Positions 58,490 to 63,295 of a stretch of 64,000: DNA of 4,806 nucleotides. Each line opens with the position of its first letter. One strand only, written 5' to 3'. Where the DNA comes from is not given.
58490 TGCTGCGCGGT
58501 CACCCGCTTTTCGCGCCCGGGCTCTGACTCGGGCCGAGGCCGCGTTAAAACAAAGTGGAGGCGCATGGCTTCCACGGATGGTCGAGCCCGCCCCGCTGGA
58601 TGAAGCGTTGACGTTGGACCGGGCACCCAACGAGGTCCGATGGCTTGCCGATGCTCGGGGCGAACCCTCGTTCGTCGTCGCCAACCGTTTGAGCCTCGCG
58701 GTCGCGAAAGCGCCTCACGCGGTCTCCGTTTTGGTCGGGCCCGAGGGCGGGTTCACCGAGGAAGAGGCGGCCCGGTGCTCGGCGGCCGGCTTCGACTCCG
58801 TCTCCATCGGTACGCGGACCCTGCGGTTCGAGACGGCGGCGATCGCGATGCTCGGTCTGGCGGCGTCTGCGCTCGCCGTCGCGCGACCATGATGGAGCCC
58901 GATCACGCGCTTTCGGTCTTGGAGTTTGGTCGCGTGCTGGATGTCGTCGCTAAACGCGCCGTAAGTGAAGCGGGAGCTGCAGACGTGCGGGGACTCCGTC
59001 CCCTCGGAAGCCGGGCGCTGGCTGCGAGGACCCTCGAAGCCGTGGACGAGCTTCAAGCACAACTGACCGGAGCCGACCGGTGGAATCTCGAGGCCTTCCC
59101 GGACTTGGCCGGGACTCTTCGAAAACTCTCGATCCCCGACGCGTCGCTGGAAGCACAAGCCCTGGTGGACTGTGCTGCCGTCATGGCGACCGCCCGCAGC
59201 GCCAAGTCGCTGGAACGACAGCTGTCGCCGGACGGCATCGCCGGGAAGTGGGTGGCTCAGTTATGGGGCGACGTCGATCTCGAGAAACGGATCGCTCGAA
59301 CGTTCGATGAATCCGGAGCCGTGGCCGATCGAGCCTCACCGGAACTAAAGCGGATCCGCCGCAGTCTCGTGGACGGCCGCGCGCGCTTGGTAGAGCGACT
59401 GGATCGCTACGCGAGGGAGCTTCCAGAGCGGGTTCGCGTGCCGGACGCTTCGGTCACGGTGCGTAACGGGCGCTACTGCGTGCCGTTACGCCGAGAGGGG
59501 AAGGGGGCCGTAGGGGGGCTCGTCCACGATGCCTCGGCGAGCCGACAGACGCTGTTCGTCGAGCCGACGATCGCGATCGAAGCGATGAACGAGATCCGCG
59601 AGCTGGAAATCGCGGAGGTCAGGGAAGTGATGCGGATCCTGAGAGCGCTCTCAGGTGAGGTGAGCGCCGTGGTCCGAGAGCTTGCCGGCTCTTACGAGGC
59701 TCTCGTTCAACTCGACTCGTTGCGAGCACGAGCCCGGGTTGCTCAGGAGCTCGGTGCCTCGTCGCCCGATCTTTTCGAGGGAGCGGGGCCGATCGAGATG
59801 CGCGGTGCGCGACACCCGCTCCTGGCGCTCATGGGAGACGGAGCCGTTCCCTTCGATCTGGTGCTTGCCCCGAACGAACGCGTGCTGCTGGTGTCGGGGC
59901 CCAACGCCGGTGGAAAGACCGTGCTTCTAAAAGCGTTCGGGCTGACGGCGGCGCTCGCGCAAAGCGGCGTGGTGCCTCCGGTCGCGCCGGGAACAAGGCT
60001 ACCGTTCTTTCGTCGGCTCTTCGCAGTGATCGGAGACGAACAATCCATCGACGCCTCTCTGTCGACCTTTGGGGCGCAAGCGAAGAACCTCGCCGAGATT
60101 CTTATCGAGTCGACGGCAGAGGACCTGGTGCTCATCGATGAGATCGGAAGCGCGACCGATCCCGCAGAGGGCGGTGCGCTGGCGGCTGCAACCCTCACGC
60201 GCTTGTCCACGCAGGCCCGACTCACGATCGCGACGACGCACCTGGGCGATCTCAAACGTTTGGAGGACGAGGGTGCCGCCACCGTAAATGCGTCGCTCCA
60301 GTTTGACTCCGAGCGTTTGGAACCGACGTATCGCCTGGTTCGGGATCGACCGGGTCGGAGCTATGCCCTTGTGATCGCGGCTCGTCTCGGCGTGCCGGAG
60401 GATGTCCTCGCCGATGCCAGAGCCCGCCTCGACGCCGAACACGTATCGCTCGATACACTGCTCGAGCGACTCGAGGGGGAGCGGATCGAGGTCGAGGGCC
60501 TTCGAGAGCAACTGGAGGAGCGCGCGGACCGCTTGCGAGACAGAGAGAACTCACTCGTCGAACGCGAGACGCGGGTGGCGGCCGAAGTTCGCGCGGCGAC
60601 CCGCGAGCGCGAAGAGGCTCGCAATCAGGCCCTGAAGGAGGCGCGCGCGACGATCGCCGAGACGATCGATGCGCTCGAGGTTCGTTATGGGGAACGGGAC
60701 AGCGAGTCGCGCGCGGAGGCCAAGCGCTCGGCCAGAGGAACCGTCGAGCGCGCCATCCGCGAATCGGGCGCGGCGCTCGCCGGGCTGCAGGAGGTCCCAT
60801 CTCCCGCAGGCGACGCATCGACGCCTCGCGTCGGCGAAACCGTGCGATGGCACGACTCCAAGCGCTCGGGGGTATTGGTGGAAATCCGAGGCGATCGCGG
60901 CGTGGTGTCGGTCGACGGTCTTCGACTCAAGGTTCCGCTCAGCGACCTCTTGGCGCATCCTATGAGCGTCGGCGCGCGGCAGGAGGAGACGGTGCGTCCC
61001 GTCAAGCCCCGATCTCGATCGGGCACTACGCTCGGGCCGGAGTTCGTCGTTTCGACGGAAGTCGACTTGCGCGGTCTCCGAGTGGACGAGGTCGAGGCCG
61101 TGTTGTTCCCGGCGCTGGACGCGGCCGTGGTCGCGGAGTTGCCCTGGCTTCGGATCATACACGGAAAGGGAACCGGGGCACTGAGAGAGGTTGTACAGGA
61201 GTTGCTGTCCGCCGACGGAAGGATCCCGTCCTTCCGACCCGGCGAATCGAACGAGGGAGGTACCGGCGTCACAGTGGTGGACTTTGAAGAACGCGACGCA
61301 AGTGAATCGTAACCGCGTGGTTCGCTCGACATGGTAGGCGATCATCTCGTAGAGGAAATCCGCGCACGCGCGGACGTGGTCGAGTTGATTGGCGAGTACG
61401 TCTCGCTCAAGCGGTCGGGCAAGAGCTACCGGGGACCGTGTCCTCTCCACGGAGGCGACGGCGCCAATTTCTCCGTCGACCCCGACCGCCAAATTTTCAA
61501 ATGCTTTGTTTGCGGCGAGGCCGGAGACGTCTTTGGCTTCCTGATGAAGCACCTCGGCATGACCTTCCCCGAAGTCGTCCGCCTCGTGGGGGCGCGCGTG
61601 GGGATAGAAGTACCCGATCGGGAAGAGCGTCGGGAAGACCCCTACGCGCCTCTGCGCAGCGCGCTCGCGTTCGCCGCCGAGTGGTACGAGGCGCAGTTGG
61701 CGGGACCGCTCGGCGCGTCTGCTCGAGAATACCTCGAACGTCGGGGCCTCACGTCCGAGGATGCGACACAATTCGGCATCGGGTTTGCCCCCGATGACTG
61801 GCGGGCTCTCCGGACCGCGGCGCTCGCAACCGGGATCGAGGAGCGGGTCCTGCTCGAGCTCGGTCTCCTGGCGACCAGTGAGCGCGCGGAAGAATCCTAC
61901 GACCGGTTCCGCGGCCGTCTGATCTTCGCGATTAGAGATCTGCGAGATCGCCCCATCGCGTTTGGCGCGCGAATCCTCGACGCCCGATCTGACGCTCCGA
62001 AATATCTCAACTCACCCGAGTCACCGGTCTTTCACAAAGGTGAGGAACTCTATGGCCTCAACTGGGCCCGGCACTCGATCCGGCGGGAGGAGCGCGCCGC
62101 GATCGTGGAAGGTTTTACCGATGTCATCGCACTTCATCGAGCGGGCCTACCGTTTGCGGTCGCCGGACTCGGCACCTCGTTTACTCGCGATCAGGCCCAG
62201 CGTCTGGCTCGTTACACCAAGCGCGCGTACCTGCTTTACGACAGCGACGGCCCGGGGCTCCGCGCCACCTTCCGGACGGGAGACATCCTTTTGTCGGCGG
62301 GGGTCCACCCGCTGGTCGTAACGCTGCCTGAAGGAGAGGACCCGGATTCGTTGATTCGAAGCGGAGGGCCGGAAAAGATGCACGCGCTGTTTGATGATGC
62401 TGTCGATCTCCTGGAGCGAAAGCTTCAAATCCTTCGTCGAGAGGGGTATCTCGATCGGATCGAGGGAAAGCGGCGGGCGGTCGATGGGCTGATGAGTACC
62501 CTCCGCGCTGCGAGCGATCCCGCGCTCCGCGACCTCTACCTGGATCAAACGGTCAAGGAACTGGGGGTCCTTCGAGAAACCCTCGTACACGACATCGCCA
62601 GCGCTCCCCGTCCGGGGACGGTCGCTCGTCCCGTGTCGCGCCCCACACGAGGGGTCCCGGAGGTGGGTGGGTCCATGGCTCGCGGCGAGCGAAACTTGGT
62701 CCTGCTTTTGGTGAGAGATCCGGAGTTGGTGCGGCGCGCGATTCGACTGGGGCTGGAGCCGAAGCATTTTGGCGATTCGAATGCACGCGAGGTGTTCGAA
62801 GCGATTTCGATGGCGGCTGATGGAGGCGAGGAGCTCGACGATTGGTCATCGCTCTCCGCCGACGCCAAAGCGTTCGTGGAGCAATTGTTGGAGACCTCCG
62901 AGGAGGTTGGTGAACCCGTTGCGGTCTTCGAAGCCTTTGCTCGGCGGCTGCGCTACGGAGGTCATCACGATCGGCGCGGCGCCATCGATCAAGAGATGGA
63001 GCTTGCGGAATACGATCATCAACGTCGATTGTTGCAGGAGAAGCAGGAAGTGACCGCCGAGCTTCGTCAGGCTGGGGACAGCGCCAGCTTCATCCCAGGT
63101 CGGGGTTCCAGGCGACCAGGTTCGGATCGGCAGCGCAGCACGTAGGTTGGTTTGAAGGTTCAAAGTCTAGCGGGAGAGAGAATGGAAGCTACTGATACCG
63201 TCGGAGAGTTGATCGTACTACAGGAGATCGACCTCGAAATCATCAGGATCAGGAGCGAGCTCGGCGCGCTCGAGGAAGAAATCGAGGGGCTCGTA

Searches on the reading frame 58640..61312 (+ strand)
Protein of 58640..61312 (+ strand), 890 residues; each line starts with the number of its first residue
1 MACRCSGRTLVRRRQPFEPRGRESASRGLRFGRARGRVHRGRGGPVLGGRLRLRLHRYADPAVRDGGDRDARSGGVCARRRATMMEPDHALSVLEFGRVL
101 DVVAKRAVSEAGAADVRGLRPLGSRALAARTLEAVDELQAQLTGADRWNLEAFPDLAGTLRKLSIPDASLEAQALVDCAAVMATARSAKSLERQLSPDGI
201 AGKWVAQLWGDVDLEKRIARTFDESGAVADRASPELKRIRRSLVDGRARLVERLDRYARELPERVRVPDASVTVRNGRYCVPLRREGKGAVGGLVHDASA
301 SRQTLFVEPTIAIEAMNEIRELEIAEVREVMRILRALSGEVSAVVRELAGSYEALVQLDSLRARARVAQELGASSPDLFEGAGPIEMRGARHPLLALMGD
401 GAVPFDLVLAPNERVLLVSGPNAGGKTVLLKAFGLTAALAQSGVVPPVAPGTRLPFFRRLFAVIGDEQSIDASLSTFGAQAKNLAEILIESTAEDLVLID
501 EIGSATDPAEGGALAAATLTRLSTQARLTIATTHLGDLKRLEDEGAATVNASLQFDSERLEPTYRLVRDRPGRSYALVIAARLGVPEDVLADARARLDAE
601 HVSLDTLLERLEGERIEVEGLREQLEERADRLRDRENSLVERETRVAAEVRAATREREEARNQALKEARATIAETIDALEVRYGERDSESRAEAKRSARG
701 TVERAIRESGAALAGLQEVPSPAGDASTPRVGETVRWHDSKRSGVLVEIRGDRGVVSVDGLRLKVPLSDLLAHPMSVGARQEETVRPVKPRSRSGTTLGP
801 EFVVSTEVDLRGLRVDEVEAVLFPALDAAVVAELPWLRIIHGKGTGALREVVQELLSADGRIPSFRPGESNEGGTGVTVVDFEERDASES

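Call 48: search_protein_families(library=pfam, proteins=[window:58640-61312:+])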
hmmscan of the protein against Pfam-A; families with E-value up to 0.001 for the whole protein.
window:58640-61312:+ (890 aa): 3 families
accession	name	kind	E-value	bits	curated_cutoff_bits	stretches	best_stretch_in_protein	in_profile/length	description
PF00488.27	MutS_V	-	2.3e-26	93.4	30.2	1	417-597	2-184/188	MutS domain V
PF01713.27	Smr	-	2.8e-20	72.7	25.7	1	808-882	1-76/77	Smr domain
PF20297.4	MSSS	-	0.00016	21.7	26.8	1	731-770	1-42/42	MutS2 and Smr-associated SH3 domain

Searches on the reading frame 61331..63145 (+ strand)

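Call 48: search_protein_families(library=pfam, proteins=[window:61331-63145:+])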
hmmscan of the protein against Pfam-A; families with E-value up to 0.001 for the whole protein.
window:61331-63145:+ (604 aa): 7 families
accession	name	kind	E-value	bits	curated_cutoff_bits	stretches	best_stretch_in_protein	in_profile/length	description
PF08275.17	DNAG_N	-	2.9e-36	124.8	26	1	118-246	1-127/128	DNA primase catalytic core, N-terminal domain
PF01807.25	Zn_ribbon_DnaG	-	6e-26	90.6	24.9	1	5-97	4-96/98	CHC2 zinc finger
PF13155.12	Toprim_2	-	5.6e-17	62.3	22.1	1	258-341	2-87/88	Toprim-like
PF13662.12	Toprim_4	-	5.9e-13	49.3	25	1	256-327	3-81/85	Toprim domain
PF13362.12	Toprim_3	-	1.1e-05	26.2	27.2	1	256-348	2-95/95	Toprim domain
PF01751.28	Toprim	-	1.5e-05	25.5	23.1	1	257-317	3-77/96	Toprim domain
PF10410.14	DnaB_bind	-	0.0001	22.9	20.6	1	364-415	4-55/56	DnaB-helicase binding domain of primase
